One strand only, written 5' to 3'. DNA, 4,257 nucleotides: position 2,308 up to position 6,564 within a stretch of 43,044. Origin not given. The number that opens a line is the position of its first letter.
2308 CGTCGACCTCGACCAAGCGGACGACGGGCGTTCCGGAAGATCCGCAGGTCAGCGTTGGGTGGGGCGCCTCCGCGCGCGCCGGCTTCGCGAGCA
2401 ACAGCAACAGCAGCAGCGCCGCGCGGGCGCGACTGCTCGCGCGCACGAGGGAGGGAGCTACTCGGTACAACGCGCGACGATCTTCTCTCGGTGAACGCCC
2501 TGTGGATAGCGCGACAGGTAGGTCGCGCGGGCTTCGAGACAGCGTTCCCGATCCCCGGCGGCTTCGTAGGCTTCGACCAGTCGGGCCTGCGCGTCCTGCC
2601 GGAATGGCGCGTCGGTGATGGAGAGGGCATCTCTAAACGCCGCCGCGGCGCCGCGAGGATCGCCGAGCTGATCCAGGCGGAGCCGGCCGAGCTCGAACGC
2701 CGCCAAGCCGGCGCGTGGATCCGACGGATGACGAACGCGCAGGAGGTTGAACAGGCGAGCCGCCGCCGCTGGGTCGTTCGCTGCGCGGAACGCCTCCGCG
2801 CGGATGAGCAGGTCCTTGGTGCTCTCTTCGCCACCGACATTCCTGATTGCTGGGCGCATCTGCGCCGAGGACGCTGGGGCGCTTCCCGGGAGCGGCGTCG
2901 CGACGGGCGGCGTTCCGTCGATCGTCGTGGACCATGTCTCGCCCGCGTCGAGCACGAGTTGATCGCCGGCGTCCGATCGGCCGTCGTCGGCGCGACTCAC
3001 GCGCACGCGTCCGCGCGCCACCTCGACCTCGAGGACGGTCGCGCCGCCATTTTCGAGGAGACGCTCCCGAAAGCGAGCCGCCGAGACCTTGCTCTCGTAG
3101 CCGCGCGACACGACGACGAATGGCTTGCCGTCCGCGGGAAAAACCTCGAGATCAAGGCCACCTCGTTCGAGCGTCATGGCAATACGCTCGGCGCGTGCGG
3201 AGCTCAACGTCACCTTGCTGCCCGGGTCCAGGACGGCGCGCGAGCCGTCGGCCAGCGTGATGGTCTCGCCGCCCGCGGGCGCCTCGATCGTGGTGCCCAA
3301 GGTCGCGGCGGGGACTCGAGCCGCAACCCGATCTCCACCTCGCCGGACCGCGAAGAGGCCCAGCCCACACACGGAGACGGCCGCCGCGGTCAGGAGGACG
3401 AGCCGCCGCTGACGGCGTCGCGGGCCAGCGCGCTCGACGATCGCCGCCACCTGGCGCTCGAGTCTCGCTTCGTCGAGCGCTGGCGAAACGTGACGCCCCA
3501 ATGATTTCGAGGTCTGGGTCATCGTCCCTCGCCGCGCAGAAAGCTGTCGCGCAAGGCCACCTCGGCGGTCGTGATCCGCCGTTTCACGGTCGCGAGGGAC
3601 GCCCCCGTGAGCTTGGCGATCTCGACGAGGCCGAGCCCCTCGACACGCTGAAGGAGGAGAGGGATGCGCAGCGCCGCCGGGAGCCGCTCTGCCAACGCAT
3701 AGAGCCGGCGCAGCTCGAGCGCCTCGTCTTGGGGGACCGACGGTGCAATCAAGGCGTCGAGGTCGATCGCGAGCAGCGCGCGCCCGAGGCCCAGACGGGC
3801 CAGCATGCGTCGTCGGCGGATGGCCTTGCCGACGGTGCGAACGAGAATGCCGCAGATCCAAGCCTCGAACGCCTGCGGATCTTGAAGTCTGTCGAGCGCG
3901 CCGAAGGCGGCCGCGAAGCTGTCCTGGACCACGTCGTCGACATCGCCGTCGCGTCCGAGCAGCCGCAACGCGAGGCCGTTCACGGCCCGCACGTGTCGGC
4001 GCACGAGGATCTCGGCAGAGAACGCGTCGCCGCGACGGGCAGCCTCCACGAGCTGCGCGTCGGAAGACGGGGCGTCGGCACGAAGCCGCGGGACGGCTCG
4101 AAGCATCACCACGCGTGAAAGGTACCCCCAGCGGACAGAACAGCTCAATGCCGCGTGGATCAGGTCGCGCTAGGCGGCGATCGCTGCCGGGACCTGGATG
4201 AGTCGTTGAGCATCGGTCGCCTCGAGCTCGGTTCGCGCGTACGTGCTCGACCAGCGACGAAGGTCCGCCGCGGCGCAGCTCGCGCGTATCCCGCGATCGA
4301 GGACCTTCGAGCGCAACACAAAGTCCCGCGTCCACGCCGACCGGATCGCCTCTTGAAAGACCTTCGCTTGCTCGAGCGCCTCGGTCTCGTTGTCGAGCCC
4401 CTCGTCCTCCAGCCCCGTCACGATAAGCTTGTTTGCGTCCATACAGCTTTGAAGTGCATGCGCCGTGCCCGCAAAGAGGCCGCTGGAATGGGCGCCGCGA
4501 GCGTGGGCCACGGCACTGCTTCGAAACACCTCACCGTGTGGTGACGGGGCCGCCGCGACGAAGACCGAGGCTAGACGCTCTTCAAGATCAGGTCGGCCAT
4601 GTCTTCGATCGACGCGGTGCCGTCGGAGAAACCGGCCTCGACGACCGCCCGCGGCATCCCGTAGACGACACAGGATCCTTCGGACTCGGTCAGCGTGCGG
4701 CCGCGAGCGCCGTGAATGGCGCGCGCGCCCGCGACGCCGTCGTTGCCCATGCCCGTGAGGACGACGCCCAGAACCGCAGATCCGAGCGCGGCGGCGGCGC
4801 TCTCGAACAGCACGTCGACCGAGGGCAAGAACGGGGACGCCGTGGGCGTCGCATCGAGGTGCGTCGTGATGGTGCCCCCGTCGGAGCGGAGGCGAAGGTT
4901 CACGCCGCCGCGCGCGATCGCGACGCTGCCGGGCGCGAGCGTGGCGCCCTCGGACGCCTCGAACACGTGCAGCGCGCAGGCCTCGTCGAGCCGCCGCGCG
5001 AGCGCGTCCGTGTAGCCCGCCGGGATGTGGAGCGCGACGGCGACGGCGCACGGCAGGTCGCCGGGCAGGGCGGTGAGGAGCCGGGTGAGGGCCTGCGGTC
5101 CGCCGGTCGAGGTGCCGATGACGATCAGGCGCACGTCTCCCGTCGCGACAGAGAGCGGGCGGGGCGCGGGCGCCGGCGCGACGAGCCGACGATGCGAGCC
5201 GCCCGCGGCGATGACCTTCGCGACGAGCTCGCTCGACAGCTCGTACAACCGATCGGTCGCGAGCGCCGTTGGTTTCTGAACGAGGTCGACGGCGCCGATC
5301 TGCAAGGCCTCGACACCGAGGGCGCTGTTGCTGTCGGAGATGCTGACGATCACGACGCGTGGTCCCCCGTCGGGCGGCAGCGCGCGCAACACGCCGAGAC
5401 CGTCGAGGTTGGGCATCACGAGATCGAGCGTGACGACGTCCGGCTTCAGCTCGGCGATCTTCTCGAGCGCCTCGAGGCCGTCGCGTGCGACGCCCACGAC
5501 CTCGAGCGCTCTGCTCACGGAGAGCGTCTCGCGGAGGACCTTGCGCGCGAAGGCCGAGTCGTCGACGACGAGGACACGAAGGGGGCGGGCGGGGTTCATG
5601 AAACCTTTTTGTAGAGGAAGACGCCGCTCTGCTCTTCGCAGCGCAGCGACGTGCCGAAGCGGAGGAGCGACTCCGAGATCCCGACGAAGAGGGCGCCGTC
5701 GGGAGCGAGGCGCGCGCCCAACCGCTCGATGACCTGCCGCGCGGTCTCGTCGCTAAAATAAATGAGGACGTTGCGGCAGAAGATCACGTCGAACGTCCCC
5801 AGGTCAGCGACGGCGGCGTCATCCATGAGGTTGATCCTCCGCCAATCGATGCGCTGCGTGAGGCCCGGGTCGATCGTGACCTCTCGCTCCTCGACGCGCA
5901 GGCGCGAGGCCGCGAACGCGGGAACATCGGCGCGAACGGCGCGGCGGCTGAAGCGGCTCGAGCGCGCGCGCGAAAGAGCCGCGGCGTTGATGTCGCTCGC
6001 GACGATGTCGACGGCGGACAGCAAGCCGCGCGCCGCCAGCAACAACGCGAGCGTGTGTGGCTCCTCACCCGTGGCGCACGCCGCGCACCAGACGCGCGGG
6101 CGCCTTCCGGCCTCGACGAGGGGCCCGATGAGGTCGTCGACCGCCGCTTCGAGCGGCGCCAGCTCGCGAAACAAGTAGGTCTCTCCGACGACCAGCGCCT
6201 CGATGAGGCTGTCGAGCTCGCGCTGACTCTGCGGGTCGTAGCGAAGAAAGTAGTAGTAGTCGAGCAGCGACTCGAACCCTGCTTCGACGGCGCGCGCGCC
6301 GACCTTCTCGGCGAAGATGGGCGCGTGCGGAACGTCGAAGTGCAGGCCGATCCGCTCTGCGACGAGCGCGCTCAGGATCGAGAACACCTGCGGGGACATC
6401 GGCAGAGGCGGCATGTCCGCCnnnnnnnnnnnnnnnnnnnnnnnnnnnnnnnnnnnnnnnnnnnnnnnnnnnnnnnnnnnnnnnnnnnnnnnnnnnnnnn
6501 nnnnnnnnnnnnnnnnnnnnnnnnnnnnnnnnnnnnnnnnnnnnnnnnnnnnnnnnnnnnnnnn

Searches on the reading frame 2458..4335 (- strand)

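Call 6: search_protein_families(library=pfam, proteins=[window:2458-4335:-], max_evalue=0.001)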
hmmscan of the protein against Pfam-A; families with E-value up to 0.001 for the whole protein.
window:2458-4335:- (625 aa): 2 families
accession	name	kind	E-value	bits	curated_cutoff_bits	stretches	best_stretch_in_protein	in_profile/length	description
PF04773.18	FecR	-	2e-07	31.8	24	1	357-445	11-97/97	FecR protein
PF13428.12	TPR_14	-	0.00045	21.1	23.5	0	509-544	4-39/44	Tetratricopeptide repeat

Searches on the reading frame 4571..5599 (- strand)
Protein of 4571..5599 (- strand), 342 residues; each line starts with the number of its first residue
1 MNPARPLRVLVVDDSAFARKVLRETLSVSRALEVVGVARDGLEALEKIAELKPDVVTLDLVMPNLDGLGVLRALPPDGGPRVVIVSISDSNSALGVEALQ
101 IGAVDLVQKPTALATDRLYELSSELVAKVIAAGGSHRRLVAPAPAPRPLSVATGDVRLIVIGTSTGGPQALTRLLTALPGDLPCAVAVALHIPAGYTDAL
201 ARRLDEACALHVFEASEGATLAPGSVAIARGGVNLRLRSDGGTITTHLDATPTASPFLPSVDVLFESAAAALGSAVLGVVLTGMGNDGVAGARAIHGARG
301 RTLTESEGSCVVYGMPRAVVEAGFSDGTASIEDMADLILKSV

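Call 6: search_protein_families(library=pfam, proteins=[window:4571-5599:-], max_evalue=0.001)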
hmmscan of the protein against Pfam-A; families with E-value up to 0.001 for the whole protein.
window:4571-5599:- (342 aa): 2 families
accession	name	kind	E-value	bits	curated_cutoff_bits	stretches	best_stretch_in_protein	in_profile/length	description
PF01339.22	CheB_methylest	-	1.1e-54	185.3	24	1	159-338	1-174/174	CheB methylesterase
PF00072.30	Response_reg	-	2.4e-21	76.4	30.2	1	9-112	1-102/111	Response regulator receiver domain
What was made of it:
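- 4571..5599 (-): CheB methylesterase/deamidase with receiver domain. Pfam CheB_methylest plus Response_reg (call 6).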

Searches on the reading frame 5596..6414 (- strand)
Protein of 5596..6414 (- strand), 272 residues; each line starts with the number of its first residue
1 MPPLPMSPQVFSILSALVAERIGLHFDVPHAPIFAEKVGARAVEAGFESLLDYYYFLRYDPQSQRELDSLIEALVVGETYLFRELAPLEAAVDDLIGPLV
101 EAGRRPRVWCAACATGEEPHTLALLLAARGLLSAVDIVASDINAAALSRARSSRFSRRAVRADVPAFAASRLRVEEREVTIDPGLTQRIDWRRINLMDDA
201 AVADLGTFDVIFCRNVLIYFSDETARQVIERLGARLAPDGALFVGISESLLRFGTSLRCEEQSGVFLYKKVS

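Call 4: search_protein_families(library=pfam, proteins=[window:5596-6414:-], max_evalue=0.01)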
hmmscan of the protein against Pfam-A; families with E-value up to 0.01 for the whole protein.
window:5596-6414:- (272 aa): 6 families
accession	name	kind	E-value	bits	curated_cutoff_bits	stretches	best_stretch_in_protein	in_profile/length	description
PF01739.24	CheR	-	1.2e-38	132.9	27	1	78-257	2-186/195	CheR methyltransferase, SAM binding domain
PF08242.18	Methyltransf_12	-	1.6e-07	32.4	30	1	113-242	5-98/98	Methyltransferase domain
PF13649.12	Methyltransf_25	-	1.5e-05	26.1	27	0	203-240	60-97/97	Methyltransferase domain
PF13489.12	Methyltransf_23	-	0.00076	19.7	27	1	122-244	36-116/164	Methyltransferase domain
PF08241.18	Methyltransf_11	-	0.0024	18.9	21.2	0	185-243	43-94/95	Methyltransferase domain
PF13847.12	Methyltransf_31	-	0.006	16.7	27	0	194-231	63-96/145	Methyltransferase domain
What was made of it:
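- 5596..6414 (-): CheR methyltransferase. Pfam CheR (call 4).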
